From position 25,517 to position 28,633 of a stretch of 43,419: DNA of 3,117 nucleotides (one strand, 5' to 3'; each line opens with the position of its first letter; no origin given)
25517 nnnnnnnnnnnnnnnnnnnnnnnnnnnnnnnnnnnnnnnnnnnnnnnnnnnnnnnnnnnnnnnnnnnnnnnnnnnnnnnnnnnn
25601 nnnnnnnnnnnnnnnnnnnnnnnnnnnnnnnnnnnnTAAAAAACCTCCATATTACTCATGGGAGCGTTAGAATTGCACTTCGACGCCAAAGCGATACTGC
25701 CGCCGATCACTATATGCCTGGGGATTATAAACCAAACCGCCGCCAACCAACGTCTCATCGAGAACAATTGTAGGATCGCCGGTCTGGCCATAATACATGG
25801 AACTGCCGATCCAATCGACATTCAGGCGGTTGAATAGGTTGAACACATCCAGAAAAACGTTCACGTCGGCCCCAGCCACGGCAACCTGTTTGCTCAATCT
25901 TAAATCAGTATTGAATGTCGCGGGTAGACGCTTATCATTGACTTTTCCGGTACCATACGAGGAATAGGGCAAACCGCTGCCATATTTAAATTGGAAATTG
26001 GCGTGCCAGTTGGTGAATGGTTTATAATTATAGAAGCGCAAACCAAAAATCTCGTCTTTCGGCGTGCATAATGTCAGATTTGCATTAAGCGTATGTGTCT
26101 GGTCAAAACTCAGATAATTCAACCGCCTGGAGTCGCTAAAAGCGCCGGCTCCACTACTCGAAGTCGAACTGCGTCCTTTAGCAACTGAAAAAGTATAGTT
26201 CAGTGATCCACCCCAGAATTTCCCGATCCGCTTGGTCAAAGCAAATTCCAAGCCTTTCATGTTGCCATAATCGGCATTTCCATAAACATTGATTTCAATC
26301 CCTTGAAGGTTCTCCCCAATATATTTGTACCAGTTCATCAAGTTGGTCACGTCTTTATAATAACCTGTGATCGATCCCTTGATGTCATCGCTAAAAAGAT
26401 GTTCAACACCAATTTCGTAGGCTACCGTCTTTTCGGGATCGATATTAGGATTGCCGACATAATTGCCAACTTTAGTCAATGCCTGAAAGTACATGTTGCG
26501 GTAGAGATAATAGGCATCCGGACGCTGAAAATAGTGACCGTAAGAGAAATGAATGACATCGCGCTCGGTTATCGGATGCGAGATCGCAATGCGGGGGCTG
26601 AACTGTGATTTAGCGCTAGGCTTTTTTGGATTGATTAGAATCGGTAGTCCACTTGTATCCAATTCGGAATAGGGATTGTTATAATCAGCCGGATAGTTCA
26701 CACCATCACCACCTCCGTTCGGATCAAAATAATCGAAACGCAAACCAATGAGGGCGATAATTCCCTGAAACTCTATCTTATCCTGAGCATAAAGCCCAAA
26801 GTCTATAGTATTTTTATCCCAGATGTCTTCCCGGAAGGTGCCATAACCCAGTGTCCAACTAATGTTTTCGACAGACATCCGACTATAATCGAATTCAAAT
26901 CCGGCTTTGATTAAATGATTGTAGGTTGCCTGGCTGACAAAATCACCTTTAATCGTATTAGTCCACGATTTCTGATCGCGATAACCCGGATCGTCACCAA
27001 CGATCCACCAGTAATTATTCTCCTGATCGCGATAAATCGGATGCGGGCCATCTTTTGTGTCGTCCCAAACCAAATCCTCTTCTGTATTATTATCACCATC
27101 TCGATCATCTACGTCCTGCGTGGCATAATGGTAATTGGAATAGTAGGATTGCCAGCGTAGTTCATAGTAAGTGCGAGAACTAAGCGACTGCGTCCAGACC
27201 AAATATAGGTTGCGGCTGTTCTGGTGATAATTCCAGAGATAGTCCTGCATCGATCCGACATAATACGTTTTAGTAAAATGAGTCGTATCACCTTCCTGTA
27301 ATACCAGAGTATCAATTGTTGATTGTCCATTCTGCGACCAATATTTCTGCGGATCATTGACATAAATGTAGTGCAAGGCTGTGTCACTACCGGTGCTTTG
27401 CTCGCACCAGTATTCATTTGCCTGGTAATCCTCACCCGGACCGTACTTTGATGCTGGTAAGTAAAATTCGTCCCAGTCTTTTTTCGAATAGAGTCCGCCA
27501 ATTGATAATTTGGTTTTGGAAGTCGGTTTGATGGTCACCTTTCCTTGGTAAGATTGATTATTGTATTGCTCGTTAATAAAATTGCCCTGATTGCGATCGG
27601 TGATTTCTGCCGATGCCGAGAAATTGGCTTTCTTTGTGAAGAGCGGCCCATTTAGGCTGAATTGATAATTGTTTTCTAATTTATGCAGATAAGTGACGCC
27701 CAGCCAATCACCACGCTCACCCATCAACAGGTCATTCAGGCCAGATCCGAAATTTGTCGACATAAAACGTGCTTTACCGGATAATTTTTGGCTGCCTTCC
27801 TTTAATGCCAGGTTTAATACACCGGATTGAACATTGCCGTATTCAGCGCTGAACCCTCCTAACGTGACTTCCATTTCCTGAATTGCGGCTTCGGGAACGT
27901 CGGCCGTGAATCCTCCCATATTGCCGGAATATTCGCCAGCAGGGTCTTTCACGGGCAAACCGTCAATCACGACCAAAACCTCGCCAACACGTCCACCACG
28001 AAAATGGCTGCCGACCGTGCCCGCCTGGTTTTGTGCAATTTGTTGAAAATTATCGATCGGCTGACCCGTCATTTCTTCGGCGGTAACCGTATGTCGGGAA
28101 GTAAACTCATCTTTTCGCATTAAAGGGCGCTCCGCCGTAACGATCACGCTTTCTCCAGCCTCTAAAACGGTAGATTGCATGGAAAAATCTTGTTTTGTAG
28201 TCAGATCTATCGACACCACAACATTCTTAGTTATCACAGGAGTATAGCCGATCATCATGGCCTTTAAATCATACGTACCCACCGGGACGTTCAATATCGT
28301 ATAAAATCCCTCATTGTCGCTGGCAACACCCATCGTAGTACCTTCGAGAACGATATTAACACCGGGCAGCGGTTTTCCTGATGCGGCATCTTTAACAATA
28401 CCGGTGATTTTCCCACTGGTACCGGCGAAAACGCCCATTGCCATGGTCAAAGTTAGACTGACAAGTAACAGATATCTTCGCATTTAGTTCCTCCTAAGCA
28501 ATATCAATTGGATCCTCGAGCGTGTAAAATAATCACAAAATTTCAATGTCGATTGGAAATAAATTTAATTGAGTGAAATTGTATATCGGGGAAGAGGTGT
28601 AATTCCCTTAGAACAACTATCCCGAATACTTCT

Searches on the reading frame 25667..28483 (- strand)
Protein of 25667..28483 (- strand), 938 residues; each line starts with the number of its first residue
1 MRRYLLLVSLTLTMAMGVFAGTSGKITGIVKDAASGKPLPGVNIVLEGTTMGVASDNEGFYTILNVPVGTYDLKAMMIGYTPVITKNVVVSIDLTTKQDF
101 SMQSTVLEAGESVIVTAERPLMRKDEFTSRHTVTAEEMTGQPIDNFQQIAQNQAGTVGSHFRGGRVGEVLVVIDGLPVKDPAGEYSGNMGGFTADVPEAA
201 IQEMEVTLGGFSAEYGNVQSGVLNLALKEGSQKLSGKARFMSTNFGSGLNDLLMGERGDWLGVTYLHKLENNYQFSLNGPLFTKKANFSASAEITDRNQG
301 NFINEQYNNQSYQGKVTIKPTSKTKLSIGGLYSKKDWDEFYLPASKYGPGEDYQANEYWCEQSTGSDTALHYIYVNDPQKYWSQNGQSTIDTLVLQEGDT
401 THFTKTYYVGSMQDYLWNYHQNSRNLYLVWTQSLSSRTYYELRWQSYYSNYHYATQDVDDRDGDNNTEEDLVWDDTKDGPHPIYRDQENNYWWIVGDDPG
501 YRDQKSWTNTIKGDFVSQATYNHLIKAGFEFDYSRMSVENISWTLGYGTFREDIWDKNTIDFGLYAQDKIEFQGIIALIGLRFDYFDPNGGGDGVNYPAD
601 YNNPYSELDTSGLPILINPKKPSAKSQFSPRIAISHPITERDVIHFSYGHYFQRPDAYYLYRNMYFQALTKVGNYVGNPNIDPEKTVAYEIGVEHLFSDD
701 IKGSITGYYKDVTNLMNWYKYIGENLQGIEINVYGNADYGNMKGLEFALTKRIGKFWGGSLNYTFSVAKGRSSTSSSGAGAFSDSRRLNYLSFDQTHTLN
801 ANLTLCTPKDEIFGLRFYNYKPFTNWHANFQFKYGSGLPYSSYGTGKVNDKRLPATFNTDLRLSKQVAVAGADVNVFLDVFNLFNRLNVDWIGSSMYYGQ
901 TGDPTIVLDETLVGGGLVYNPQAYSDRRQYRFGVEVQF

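Call 29: search_protein_families(library=ncbifam, proteins=[window:25667-28483:-], max_evalue=0.001)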
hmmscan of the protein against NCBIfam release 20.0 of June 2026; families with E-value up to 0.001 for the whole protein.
window:25667-28483:- (938 aa): 6 families
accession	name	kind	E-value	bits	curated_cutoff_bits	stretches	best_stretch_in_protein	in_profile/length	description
TIGR04056.1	OMP_RagA_SusC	subfamily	3.9e-19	68.5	368.25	2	25-168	2-136/981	SusC/RagA family TonB-linked outer membrane protein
NF052345.1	S_layer_anammox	exception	1.2e-13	49.5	1400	1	21-158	1310-1442/1596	Kustd1514 family S-layer glycoprotein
NF010011.0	PRK13484.1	equivalog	8.8e-08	30.8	1197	1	666-804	453-590/682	IreA family TonB-dependent siderophore receptor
NF010010.0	PRK13483.1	equivalog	3.1e-07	28.8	927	1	667-772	441-552/660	ligand-gated channel protein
NF010012.0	PRK13486.1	equivalog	6.1e-07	28.2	924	1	628-775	417-559/696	TonB-dependent receptor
NF049946.1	TonB_dep_CU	exception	7.1e-06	24.6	700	0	170-239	114-181/683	TonB-dependent receptor, CU motif-type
